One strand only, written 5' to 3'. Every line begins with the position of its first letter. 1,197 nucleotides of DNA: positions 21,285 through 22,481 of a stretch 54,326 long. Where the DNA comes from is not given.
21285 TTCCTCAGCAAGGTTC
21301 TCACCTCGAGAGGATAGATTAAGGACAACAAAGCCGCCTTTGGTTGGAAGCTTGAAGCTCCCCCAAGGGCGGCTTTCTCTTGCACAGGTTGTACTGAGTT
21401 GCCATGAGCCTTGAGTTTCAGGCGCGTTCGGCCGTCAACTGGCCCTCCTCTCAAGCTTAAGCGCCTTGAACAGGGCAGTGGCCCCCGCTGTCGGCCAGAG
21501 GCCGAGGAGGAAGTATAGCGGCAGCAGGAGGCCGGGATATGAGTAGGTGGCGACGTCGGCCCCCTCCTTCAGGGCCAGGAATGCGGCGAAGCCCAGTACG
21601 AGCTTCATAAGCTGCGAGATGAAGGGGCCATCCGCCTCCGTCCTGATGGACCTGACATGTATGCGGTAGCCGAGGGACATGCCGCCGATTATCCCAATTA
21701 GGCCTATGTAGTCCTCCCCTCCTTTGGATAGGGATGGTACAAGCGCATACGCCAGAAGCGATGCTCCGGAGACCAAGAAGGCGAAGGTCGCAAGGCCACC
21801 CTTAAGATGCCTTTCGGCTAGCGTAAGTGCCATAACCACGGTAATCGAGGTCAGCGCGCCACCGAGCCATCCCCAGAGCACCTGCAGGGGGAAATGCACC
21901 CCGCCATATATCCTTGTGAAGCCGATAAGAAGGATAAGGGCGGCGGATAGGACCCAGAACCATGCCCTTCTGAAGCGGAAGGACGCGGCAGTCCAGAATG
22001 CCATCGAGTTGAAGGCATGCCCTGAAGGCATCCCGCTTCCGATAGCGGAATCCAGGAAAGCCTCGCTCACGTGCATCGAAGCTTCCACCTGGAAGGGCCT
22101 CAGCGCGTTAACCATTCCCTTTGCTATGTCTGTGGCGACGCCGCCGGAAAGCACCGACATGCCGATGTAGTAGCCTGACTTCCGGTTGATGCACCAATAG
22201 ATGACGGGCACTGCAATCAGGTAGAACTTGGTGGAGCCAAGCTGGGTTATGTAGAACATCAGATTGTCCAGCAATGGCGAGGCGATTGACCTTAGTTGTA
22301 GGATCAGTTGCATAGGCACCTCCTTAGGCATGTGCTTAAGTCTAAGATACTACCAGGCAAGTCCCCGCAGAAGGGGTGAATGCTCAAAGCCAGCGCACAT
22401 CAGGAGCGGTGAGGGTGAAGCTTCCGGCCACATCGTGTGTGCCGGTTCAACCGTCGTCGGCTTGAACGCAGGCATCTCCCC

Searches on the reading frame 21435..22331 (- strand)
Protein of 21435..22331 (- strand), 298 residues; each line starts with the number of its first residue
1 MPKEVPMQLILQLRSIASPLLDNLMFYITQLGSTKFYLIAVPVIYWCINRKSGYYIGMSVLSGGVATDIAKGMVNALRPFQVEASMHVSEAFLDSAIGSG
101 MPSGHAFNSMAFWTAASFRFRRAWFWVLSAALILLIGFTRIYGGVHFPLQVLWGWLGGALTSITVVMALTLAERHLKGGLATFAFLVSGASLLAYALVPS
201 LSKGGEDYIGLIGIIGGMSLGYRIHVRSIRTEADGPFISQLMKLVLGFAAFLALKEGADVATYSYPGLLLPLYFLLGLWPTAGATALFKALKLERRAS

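Call 43: search_protein_families(library=pfam, proteins=[window:21435-22331:-], max_evalue=0.00001)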
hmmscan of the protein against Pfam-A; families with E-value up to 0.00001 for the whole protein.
window:21435-22331:- (298 aa): 1 family
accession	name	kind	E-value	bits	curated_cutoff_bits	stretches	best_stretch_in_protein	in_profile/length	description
PF01569.27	PAP2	-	4.1e-17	62.6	27.2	1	55-166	4-122/130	PAP2 superfamily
